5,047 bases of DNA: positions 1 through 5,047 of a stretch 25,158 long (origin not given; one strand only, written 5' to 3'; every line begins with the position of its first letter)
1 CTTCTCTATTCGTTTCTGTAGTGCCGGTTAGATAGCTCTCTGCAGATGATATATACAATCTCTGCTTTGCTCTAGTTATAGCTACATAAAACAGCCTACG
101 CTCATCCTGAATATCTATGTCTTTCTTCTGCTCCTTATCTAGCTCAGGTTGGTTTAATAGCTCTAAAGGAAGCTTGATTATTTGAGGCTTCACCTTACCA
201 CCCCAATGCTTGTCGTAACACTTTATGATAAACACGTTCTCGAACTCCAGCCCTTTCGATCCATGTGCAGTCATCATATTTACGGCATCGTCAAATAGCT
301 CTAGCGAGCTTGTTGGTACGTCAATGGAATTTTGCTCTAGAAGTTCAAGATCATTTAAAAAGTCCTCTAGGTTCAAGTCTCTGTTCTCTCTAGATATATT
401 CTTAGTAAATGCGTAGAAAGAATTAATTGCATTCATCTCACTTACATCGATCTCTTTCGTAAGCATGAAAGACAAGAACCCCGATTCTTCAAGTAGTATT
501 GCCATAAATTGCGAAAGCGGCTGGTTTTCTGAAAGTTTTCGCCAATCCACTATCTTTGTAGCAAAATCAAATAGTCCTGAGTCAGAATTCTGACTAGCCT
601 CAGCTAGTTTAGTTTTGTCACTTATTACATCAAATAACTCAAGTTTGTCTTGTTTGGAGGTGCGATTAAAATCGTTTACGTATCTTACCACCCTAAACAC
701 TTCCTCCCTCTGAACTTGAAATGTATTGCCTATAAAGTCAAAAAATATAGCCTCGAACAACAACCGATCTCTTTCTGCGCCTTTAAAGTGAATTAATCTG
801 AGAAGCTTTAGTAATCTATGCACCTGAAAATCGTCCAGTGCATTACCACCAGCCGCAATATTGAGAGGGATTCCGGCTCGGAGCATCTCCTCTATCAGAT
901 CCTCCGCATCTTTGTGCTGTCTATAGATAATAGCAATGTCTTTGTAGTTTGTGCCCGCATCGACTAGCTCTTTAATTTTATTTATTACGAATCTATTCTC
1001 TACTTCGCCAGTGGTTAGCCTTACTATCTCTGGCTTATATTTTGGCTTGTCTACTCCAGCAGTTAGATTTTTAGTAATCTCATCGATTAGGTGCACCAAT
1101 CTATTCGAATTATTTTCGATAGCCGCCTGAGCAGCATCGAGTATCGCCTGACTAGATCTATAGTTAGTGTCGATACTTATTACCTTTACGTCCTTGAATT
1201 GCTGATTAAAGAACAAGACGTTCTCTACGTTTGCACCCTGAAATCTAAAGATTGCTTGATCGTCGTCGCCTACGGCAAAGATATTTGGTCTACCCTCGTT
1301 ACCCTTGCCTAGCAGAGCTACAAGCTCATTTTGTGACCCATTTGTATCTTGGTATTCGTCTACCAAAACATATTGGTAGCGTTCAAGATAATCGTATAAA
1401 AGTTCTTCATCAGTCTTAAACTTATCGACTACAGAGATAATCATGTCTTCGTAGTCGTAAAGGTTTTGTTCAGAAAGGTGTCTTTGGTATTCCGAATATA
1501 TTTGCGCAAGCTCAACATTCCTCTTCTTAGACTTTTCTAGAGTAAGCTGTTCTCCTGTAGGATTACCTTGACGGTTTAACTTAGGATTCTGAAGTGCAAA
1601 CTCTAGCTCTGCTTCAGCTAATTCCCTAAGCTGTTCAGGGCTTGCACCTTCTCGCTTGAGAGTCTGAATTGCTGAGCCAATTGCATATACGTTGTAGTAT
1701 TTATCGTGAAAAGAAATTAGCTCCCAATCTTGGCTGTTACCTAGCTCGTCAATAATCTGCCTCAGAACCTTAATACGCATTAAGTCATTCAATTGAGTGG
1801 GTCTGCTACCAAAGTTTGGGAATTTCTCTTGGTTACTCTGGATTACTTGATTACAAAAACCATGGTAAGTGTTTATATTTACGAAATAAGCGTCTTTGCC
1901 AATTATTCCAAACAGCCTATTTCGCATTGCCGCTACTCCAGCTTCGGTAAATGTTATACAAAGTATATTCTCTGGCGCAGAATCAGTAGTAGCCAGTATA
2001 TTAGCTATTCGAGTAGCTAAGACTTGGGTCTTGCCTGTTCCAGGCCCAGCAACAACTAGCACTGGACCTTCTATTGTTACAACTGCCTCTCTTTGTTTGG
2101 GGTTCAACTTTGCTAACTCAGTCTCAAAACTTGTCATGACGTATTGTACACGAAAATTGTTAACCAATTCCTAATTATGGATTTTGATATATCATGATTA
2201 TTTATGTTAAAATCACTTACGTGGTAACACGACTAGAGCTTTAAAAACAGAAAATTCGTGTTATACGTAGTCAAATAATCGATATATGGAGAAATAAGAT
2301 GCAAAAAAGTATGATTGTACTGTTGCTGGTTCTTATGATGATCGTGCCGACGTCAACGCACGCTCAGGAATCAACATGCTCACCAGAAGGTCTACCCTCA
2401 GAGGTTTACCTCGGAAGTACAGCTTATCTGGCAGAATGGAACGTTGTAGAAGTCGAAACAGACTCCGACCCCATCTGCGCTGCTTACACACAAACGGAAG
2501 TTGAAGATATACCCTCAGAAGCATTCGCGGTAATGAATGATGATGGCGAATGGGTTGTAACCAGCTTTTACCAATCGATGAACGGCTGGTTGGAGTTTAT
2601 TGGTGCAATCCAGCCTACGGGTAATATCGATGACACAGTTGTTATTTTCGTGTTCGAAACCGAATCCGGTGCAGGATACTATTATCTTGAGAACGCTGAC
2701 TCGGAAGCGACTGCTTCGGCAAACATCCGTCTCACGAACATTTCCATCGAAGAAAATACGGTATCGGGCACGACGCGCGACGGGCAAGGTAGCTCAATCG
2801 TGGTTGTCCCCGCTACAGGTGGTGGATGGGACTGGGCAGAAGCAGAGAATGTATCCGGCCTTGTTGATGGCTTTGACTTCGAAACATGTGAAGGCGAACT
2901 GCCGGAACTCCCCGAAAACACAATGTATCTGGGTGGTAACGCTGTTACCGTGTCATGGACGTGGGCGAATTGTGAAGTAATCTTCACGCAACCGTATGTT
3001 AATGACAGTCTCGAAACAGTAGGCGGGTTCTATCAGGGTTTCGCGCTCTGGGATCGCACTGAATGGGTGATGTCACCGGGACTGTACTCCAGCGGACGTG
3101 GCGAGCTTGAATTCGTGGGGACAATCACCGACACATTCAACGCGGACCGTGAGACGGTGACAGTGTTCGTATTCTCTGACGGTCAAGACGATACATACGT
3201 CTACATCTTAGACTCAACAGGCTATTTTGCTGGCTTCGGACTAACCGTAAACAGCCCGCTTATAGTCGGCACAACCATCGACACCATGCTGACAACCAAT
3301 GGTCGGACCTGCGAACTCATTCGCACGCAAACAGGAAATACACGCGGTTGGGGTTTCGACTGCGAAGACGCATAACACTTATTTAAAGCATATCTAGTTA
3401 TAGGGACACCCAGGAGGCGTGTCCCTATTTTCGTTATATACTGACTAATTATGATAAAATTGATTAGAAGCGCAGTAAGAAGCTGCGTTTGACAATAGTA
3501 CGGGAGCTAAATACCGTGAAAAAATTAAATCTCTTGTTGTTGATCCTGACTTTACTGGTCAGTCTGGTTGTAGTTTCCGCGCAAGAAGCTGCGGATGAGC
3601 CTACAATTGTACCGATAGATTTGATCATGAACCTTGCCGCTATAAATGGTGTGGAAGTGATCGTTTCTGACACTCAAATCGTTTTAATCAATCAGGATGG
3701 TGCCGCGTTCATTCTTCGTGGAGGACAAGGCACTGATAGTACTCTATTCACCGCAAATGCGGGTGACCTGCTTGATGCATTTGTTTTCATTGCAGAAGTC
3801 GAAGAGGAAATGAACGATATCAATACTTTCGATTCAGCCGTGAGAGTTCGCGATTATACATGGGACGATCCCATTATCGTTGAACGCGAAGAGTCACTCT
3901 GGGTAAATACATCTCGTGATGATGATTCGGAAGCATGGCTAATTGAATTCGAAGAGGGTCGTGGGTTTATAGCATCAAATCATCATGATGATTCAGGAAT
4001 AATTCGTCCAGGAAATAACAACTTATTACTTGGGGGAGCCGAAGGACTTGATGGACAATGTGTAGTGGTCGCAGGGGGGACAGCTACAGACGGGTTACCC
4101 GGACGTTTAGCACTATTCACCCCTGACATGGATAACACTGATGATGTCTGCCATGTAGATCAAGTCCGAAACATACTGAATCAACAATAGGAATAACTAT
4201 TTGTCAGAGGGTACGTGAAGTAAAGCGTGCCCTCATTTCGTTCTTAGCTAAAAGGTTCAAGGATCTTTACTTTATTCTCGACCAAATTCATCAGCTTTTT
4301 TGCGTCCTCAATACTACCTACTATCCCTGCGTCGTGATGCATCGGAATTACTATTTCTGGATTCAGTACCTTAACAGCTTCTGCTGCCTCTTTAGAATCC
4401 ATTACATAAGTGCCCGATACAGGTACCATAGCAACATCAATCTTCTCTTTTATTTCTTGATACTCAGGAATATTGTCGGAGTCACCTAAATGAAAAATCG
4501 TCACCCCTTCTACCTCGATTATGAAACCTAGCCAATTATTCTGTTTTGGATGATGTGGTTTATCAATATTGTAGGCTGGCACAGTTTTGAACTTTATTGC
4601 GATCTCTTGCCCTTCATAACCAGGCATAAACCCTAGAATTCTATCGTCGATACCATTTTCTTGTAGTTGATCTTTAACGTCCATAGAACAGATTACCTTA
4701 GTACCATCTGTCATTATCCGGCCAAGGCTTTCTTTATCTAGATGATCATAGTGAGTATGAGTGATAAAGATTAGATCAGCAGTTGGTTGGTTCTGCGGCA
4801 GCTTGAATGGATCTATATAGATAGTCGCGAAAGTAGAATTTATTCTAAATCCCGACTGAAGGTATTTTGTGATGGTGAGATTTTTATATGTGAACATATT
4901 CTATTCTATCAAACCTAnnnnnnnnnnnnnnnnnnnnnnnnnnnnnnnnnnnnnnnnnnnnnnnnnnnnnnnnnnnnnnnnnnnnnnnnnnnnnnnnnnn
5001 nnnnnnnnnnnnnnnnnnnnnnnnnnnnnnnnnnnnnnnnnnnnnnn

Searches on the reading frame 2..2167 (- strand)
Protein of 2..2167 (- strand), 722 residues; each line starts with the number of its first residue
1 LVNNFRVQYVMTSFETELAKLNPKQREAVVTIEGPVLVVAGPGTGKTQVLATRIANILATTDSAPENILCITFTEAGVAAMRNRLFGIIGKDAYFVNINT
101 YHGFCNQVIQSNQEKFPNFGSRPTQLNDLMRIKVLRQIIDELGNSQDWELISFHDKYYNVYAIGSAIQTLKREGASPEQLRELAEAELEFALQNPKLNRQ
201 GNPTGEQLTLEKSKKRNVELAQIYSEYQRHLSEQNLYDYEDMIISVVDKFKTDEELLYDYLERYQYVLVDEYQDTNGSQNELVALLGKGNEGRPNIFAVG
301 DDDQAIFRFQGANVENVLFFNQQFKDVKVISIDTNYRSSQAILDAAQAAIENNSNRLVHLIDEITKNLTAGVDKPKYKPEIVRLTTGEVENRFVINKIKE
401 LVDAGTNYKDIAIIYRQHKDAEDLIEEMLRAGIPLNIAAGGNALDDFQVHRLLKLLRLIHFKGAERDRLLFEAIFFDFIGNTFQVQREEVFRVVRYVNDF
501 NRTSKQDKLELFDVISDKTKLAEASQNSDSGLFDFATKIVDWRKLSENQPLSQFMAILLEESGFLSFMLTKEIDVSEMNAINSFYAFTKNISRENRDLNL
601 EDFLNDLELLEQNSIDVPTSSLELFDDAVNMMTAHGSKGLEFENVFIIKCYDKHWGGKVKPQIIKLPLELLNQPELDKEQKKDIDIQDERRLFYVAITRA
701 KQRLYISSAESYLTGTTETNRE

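Call 61: search_protein_families(library=pfam, proteins=[window:2-2167:-], max_evalue=0.001)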
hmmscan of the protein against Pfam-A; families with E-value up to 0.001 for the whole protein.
window:2-2167:- (722 aa): 8 families
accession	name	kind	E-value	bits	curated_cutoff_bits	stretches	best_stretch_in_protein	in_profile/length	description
PF00580.27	UvrD-helicase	-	1.3e-64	219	23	1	21-325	1-271/271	UvrD/REP helicase N-terminal domain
PF13361.12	UvrD_C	-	4.1e-45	155.2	25.6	1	330-710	1-349/350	UvrD-like helicase C-terminal domain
PF13245.12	AAA_19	-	7.5e-18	65.4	25.1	1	25-309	1-133/134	AAA domain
PF13538.12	UvrD_C_2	-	2.2e-09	37.5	27.4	1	687-706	32-51/52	UvrD-like helicase C-terminal domain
PF01443.25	Viral_helicase1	-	1.6e-05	25.3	21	0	686-706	206-226/228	Viral superfamily 1 RNA helicase core domain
PF13086.12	AAA_11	-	2.8e-05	24.5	27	1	21-271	2-221/257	AAA domain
PF13604.12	AAA_30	-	0.00012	22.3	27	0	20-52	1-37/191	AAA domain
PF13087.12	AAA_12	-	0.00016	21.8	27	0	680-706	164-190/195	AAA domain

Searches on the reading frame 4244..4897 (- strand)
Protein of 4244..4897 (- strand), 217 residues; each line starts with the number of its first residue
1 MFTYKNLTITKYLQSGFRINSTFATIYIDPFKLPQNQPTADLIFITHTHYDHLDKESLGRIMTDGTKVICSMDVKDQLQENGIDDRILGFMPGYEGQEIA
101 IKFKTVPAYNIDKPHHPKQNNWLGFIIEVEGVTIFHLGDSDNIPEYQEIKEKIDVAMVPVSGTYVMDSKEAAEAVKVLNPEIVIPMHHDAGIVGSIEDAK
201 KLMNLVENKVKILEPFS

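Call 61: search_protein_families(library=pfam, proteins=[window:4244-4897:-], max_evalue=0.001)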
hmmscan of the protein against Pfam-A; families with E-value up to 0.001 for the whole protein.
window:4244-4897:- (217 aa): 2 families
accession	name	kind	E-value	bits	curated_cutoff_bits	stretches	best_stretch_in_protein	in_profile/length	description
PF13483.12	Lactamase_B_3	-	2.6e-29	102.7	24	1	9-187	2-160/160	Beta-lactamase superfamily domain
PF12706.13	Lactamase_B_2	-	3.4e-21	76.2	27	1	29-188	20-200/200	Beta-lactamase superfamily domain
